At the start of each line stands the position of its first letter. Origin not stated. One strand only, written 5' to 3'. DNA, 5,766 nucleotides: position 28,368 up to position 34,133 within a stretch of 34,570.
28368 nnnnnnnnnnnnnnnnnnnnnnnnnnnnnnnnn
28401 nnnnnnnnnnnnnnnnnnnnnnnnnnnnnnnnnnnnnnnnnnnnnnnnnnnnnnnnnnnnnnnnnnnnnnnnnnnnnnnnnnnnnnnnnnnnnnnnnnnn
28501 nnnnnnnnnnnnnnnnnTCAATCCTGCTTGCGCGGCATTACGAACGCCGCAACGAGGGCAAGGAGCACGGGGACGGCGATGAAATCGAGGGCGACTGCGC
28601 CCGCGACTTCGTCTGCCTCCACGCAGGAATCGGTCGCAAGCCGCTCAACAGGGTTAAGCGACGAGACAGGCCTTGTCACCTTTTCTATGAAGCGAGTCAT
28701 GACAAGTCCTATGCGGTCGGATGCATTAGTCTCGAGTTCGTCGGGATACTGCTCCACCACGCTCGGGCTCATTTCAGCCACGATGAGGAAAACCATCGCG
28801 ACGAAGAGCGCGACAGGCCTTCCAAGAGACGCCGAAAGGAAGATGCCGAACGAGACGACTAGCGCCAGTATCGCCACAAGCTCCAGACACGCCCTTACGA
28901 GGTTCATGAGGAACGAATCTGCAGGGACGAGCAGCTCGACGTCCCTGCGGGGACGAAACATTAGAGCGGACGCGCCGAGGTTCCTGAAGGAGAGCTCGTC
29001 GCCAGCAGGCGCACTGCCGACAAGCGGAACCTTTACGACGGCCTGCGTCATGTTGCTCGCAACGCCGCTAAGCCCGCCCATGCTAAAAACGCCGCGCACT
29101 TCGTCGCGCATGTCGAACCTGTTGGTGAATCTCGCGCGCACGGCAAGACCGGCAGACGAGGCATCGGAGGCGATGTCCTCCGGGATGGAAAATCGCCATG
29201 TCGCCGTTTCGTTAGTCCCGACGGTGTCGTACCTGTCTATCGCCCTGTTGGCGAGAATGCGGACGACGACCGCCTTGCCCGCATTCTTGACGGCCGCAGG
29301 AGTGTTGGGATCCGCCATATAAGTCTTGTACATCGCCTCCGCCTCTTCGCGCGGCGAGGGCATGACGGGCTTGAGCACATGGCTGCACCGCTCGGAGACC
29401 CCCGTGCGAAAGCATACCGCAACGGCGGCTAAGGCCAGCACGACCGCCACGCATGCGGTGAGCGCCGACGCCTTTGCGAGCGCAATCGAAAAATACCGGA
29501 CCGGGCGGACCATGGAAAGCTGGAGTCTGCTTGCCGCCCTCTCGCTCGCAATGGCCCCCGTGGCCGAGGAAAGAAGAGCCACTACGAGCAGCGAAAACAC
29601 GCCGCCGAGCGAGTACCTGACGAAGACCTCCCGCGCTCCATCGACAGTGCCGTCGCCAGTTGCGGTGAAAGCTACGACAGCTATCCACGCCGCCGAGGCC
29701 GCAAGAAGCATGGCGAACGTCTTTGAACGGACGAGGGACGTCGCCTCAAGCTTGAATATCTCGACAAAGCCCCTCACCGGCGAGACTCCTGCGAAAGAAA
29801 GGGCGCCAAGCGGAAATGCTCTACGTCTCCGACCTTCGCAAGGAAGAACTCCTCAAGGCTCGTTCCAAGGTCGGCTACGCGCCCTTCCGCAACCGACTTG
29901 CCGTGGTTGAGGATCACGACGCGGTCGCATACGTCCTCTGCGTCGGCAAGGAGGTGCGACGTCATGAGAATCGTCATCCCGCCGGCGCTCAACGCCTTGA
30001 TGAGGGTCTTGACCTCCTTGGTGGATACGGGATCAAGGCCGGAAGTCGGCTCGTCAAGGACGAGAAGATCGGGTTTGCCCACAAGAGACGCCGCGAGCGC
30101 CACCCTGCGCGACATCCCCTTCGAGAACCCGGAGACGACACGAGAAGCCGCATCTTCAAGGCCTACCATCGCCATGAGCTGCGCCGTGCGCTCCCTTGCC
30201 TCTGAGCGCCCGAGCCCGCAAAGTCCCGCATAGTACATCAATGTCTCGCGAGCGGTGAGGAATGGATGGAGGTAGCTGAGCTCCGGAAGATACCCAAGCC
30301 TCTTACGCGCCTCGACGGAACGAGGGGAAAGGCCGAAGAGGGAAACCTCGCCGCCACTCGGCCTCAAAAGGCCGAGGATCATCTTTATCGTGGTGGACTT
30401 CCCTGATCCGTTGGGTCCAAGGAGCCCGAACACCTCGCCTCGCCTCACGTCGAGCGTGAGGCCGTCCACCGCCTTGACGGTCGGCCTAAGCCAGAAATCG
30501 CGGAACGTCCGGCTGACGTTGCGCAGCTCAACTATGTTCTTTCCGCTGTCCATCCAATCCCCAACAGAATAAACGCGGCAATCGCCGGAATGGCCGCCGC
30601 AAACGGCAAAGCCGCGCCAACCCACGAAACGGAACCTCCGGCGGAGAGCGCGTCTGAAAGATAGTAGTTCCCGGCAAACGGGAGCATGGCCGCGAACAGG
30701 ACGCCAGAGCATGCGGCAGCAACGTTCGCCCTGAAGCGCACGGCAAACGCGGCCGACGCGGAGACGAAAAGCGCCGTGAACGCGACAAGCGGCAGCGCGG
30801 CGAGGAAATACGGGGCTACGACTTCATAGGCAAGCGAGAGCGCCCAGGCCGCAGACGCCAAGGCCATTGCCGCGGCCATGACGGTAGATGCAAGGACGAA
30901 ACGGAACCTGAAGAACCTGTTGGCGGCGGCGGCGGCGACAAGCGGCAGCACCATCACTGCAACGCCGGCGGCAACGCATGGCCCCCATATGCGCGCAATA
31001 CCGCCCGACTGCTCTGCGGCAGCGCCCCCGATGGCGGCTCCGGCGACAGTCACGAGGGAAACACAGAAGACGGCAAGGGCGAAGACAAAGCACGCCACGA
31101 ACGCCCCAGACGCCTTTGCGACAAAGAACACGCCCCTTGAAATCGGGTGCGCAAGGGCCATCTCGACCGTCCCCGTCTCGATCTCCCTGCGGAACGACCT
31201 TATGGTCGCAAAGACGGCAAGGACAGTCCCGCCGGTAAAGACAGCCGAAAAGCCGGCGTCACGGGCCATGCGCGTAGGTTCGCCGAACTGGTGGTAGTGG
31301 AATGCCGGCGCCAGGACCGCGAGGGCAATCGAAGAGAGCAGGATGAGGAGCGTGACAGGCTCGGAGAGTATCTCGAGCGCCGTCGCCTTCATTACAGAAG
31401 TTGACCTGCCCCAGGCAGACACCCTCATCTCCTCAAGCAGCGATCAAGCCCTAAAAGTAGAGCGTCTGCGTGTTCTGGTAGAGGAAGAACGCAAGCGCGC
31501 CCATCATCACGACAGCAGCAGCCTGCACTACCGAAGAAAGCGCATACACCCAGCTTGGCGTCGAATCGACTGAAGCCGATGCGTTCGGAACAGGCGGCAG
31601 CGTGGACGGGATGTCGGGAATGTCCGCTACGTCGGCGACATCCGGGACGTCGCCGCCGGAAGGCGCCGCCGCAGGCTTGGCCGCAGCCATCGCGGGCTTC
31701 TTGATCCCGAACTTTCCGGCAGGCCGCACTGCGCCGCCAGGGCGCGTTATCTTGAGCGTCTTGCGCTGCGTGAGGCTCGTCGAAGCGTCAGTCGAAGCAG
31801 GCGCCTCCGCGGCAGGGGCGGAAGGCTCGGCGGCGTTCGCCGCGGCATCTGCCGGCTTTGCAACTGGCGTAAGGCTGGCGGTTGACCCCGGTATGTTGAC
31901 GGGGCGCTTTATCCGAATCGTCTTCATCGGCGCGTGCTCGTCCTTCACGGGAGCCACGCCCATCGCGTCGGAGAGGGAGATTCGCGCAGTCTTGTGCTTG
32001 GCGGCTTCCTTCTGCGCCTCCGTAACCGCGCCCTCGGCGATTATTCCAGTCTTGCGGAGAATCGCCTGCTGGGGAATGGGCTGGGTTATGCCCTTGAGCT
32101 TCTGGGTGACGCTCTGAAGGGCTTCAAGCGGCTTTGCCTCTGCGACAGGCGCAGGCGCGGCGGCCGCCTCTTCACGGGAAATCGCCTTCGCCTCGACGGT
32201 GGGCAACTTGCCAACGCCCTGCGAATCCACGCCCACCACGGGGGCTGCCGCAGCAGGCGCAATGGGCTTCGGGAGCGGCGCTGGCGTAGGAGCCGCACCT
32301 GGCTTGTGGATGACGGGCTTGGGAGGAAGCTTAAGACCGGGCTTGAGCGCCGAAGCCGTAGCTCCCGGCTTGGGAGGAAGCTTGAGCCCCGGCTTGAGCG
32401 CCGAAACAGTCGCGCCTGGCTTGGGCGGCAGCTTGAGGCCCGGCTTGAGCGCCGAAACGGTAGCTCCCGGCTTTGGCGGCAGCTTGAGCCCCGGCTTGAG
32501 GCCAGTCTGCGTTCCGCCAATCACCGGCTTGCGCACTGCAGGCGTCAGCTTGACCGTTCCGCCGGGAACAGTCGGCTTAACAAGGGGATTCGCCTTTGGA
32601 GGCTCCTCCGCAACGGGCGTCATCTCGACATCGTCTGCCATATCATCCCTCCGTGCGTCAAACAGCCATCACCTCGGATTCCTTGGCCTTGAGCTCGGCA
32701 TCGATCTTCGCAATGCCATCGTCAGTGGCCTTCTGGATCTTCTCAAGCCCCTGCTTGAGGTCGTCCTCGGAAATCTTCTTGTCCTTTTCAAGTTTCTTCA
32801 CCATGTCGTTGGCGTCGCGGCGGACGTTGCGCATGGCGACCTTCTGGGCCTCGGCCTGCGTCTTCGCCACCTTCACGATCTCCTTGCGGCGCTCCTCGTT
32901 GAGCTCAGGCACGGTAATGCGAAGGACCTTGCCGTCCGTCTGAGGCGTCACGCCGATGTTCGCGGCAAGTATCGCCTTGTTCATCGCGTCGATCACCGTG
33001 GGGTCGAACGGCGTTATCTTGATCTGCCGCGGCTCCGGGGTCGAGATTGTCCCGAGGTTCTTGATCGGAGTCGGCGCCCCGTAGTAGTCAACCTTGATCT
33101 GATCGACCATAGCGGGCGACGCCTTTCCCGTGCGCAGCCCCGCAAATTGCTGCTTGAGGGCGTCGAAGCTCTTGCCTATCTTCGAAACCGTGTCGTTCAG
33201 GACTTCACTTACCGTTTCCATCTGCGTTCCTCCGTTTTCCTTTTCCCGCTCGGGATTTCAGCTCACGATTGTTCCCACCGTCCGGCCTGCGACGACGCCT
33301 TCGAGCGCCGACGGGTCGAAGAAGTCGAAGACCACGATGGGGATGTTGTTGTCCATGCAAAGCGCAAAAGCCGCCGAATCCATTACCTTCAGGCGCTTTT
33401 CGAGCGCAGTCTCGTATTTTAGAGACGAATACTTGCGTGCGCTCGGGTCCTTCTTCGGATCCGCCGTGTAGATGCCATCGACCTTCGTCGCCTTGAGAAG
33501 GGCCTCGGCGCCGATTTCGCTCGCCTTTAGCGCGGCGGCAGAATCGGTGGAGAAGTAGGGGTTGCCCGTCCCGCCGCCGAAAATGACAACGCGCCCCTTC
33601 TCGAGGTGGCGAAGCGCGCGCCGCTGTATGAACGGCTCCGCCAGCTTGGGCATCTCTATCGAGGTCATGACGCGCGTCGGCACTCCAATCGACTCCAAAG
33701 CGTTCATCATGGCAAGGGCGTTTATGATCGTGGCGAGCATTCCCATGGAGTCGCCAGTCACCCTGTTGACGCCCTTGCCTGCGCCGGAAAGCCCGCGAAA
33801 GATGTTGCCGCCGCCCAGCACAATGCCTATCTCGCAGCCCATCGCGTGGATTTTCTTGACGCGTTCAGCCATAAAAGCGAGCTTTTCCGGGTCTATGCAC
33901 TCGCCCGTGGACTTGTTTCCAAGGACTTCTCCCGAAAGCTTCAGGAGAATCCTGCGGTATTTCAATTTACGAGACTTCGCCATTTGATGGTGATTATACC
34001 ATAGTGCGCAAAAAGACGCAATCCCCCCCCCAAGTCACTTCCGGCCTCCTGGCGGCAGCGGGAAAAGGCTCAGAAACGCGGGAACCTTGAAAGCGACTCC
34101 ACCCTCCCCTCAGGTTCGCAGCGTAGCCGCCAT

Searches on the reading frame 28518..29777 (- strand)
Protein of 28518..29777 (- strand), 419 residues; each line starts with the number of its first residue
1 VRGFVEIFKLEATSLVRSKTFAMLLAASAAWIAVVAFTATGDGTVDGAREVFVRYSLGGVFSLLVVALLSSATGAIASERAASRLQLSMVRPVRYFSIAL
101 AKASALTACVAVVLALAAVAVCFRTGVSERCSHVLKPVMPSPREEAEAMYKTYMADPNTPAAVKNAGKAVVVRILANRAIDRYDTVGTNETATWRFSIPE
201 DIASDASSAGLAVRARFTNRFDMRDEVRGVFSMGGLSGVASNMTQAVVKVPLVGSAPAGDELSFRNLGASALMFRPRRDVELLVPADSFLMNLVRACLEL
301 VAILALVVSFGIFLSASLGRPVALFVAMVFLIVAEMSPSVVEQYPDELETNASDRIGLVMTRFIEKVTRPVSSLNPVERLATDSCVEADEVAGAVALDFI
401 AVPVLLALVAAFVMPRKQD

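Call 13: search_protein_families(library=pfam, proteins=[window:28518-29777:-], max_evalue=0.001)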
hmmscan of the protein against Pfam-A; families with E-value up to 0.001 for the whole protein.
window:28518-29777:- (419 aa): 1 family
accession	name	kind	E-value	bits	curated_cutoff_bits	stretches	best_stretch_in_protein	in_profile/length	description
PF12730.13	ABC2_membrane_4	-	5.4e-05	23.7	27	1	9-122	3-117/179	ABC-2 family transporter protein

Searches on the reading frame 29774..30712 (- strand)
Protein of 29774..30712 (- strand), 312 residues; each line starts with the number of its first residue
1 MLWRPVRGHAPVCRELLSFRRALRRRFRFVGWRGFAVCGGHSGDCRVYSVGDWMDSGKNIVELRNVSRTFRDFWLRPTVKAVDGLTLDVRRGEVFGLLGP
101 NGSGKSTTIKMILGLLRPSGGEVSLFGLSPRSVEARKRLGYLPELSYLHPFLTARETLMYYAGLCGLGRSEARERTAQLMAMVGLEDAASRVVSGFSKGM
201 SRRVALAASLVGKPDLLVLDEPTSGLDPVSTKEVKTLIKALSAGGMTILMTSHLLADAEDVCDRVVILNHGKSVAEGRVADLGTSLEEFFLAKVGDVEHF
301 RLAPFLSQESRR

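Call 13: search_protein_families(library=pfam, proteins=[window:29774-30712:-], max_evalue=0.001)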
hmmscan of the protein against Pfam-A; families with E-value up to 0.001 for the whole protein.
window:29774-30712:- (312 aa): 3 families
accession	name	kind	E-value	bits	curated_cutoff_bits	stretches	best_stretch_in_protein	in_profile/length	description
PF00005.33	ABC_tran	-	3.7e-31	109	25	1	83-224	2-137/137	ABC transporter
PF13304.12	AAA_21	-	2.4e-14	54.6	27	1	186-253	228-298/304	AAA domain, putative AbiEii toxin, Type IV TA system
PF13604.12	AAA_30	-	0.00026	21.2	27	0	93-250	19-121/191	AAA domain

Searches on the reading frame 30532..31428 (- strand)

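Call 13: search_protein_families(library=pfam, proteins=[window:30532-31428:-], max_evalue=0.001)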
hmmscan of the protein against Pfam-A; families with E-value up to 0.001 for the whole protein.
window:30532-31428:- (298 aa): 2 families
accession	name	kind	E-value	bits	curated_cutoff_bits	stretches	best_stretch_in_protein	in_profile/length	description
PF12730.13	ABC2_membrane_4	-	8.5e-08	32.8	27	1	29-173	18-165/179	ABC-2 family transporter protein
PF12679.13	ABC2_membrane_2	-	3.8e-07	30.1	27.2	1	39-246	50-193/283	ABC-2 family transporter protein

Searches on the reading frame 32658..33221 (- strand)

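Call 13: search_protein_families(library=pfam, proteins=[window:32658-33221:-], max_evalue=0.001)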
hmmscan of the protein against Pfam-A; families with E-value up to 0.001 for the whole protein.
window:32658-33221:- (187 aa): 1 family
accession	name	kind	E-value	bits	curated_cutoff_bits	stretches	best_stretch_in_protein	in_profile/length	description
PF01765.24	RRF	-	1.9e-61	207.1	29.7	1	22-185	1-164/164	Ribosome recycling factor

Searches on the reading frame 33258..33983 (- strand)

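Call 13: search_protein_families(library=pfam, proteins=[window:33258-33983:-], max_evalue=0.001)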
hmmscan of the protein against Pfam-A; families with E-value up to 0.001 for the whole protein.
window:33258-33983:- (241 aa): 1 family
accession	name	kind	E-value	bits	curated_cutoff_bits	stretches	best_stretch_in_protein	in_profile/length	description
PF00696.33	AA_kinase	-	8.4e-38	130.8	24.9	1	11-220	2-234/234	Amino acid kinase family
